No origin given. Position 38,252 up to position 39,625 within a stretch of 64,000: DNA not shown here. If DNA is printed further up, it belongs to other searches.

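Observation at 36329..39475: Cluster-less HemN/HemW-like pseudo-radical-SAM gene coupled to a Gly/Pro-linker flavoreductase (module copy 1)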

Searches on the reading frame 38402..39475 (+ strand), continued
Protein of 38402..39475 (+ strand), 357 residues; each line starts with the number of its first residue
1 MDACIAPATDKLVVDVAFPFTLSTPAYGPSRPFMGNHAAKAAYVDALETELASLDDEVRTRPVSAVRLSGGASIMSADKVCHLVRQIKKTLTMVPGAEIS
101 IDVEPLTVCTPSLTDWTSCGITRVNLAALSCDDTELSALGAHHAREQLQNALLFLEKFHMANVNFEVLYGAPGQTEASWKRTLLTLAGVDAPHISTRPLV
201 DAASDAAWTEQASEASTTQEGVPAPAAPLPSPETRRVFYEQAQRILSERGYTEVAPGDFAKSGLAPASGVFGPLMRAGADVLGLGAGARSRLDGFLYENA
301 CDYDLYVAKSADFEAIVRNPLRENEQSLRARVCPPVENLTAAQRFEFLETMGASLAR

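Call 42: find_encoding_contigs(protein=P0161, flank=5000, max_places=3)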
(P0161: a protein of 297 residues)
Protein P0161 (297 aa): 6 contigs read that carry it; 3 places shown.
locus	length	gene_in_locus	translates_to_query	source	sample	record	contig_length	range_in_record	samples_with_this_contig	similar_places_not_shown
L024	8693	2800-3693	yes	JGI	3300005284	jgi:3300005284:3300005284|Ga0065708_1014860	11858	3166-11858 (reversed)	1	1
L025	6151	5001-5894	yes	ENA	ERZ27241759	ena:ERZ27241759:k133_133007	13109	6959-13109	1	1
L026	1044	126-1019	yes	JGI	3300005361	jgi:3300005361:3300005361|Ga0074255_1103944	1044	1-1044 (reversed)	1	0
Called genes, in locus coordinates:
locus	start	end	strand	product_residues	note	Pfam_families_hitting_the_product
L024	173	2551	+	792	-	PF10518:TAT_signal (faint), PF12831:FAD_oxidored (weak), PF00890:FAD_binding_2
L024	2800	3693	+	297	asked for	-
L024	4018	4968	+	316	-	PF08840:BAAT_C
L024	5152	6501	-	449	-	PF01554:MatE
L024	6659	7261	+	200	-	PF01209:Ubie_methyltran, PF05219:DREV (weak), PF13489:Methyltransf_23, PF06080:DUF938 (weak), PF13847:Methyltransf_31, PF08241:Methyltransf_11, PF08242:Methyltransf_12, PF13649:Methyltransf_25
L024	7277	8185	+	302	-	PF12697:Abhydrolase_6, PF00561:Abhydrolase_1, PF12146:Hydrolase_4 (weak)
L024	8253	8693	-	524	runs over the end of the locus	PF09820:AAA-ATPase_like, PF08011:PDDEXK_9 (weak)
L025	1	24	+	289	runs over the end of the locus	PF00005:ABC_tran, PF13304:AAA_21 (faint)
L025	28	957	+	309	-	PF08840:BAAT_C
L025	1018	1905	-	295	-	PF00126:HTH_1, PF03466:LysR_substrate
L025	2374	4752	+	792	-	PF10518:TAT_signal (faint), PF12831:FAD_oxidored (weak), PF00890:FAD_binding_2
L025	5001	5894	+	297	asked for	-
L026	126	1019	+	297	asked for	-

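Call 44: fold_search(model_id=the predicted structure, library=pdb)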
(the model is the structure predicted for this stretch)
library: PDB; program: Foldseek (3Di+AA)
matches with E <= 10: 1773; with E <= 0.001: 114
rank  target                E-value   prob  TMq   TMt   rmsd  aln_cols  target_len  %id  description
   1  1olt                  7.6e-19  1.00  0.73  0.61   7.1       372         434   18  Coproporphyrinogen III oxidase (HemN) from Escherichia coli is a Radical SAM enzyme. (released 2003-12-04)
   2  8vcw                  3.6e-07  1.00  0.43  0.46  10.8       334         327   12  X-Ray Crystal Structure of the biotin synthase from B. obeum (released 2024-01-24)
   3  3cix                  1.2e-06  1.00  0.38  0.39   4.5       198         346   16  X-RAY structure of the [FeFe]-hydrogenase maturase HydE from thermotoga maritima in complex with thiocyanate (released 2008-04-08)
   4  8vdw_B                2.6e-06  1.00  0.39  0.42   6.9       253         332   13  X-Ray Crystal Structure of the biotin synthase from V. parvula (released 2024-01-24)
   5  7mjz                  3.3e-06  1.00  0.42  0.35   9.2       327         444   12  The structure of MiaB with pentasulfide bridge (released 2021-09-15)
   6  9a6d_A                3.7e-06  1.00  0.41  0.33   6.6       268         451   14  Integrative model of MTAB-YVFG by crosslinking MS and deep learning (released 2024-09-18)
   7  7mjy_A                4.4e-06  1.00  0.45  0.37   5.9       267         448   12  MiaB in the complex with s-adenosyl-L-homocysteine and RNA (released 2021-09-15)
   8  6wtf_A                4.4e-06  1.00  0.37  0.26  13.6       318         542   15  Structure of radical S-adenosylmethionine methyltransferase, TsrM, from Kitasatospora setae with tryptophan substrate  (released 2020-12-23)
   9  3qfe_B                4.9e-06  1.00  0.25  0.28  15.8       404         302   11  Crystal structures of a putative dihydrodipicolinate synthase family protein from Coccidioides immitis (released 2011-02-02)
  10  3ciw                  5.9e-06  1.00  0.43  0.44   5.2       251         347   14  X-RAY structure of the [FeFe]-hydrogenase maturase HydE from thermotoga maritima (released 2008-04-08)
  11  8vdw_A                6.6e-06  1.00  0.38  0.41   7.3       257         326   12  X-Ray Crystal Structure of the biotin synthase from V. parvula (released 2024-01-24)
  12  1nvm_G                8.3e-06  1.00  0.25  0.26  16.6       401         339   10  Crystal structure of a bifunctional aldolase-dehydrogenase : sequestering a reactive and volatile intermediate (released 2003-06-17)
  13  6wte_B                8.8e-06  1.00  0.34  0.24   5.1       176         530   15  Structure of radical S-adenosylmethionine methyltransferase, TsrM, from Kitasatospora setae with cobalamin and [4Fe-4S (released 2020-12-23)
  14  1nvm_C                8.8e-06  0.99  0.25  0.26  17.1       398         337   12  Crystal structure of a bifunctional aldolase-dehydrogenase : sequestering a reactive and volatile intermediate (released 2003-06-17)
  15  6wte_A                9.4e-06  1.00  0.34  0.22   5.1       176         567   15  Structure of radical S-adenosylmethionine methyltransferase, TsrM, from Kitasatospora setae with cobalamin and [4Fe-4S (released 2020-12-23)
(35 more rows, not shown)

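Call 51: find_encoding_contigs(protein=P0174, flank=5000, max_places=3)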
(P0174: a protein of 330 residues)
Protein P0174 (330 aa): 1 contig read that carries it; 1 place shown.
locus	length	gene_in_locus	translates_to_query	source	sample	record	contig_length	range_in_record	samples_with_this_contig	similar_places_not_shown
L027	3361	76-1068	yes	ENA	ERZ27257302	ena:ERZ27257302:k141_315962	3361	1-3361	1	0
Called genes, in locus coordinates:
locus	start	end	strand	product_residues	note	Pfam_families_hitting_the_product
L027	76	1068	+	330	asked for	PF04055:Radical_SAM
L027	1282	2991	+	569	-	PF00890:FAD_binding_2, PF01266:DAO (faint)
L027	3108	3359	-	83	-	?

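Call 52: find_encoding_contigs(protein=P0158, flank=5000, max_places=3)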
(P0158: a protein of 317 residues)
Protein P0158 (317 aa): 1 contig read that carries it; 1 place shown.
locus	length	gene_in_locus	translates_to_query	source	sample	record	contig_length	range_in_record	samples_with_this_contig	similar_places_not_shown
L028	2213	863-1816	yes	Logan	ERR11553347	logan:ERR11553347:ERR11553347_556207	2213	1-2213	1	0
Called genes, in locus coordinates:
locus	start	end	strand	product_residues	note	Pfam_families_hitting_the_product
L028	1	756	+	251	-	?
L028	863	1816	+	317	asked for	-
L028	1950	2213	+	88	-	?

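Call 57: list_cluster_members(proteins=[P0094, P0105, P0141, P0156, P0072, P0074, P0135, P0144, P0095, P0096])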
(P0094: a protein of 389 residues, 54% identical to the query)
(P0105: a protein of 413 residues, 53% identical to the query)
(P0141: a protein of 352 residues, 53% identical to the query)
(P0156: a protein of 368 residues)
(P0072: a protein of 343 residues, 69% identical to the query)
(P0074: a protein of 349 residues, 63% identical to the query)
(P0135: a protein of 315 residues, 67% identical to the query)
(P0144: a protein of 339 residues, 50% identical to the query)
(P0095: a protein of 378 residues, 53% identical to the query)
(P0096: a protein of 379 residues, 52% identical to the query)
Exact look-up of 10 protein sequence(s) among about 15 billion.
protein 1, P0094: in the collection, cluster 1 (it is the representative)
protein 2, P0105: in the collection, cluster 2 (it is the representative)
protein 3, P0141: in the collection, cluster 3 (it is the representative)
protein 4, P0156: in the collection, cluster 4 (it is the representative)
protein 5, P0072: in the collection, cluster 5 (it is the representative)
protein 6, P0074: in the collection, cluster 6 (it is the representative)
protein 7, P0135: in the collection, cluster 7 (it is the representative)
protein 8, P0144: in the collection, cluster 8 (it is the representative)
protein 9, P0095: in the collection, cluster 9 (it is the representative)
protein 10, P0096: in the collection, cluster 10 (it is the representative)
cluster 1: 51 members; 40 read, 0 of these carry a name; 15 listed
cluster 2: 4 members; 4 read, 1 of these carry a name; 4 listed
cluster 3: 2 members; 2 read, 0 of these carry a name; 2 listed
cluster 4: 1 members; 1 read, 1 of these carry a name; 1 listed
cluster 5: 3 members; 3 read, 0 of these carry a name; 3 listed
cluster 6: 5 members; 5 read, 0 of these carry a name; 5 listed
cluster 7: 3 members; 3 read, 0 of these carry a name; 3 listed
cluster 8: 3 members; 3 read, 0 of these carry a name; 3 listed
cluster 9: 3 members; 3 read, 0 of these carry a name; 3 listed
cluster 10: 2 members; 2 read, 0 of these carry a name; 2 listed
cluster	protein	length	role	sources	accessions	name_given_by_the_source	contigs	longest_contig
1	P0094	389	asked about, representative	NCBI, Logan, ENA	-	-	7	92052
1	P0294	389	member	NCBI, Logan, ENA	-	-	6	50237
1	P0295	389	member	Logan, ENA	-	-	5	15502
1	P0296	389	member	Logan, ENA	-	-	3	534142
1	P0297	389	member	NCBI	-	-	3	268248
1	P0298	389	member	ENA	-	-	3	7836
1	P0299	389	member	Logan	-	-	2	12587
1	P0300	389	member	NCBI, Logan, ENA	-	-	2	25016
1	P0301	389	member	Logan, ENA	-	-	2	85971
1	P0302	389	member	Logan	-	-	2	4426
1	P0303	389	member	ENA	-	-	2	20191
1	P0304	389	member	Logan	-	-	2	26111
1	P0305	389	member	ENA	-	-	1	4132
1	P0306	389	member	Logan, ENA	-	-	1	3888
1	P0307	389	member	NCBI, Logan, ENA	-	-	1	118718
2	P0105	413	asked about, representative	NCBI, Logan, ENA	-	-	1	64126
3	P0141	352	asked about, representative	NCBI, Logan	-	-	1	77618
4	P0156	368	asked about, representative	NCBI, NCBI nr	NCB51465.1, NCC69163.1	MAG: hypothetical protein EOM54_06235 [Clostridia bacterium] | hypothetical protein [Clostridia bacterium]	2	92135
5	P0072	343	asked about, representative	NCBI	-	-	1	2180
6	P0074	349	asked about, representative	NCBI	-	-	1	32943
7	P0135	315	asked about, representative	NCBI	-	-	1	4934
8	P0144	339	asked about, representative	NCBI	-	-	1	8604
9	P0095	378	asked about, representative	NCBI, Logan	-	-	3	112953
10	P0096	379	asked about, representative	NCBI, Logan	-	-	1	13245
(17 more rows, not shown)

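Call 65: find_encoding_contigs(protein=P0211, flank=5000, max_places=3)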
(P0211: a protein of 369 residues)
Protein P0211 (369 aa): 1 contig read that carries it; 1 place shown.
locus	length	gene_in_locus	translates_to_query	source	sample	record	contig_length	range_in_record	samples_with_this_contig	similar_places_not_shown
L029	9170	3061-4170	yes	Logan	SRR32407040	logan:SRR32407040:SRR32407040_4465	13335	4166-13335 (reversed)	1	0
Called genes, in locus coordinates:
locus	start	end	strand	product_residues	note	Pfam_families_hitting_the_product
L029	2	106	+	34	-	?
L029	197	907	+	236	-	PF00072:Response_reg, PF04397:LytTR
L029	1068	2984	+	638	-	PF12831:FAD_oxidored (weak), PF00890:FAD_binding_2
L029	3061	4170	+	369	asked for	PF06969:HemN_C (faint)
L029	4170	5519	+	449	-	PF14501:HATPase_c_5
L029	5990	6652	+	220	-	PF03315:SDH_beta, PF22629:ACT_AHAS_ss (faint)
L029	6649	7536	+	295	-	PF03313:SDH_alpha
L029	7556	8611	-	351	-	PF07454:SpoIIP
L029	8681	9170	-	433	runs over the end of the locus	PF00696:AA_kinase, PF13840:ACT_7 (weak), PF22468:ACT_9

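Call 66: find_encoding_contigs(protein=P0219, flank=5000, max_places=3)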
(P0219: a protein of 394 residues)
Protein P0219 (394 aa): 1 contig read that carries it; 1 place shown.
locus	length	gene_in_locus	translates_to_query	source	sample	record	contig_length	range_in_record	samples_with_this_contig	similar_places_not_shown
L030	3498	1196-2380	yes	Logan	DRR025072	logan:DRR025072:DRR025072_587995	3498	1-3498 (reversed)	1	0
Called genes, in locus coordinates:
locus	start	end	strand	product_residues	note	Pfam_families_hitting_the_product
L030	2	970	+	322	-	?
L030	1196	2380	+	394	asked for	PF04055:Radical_SAM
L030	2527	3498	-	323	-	?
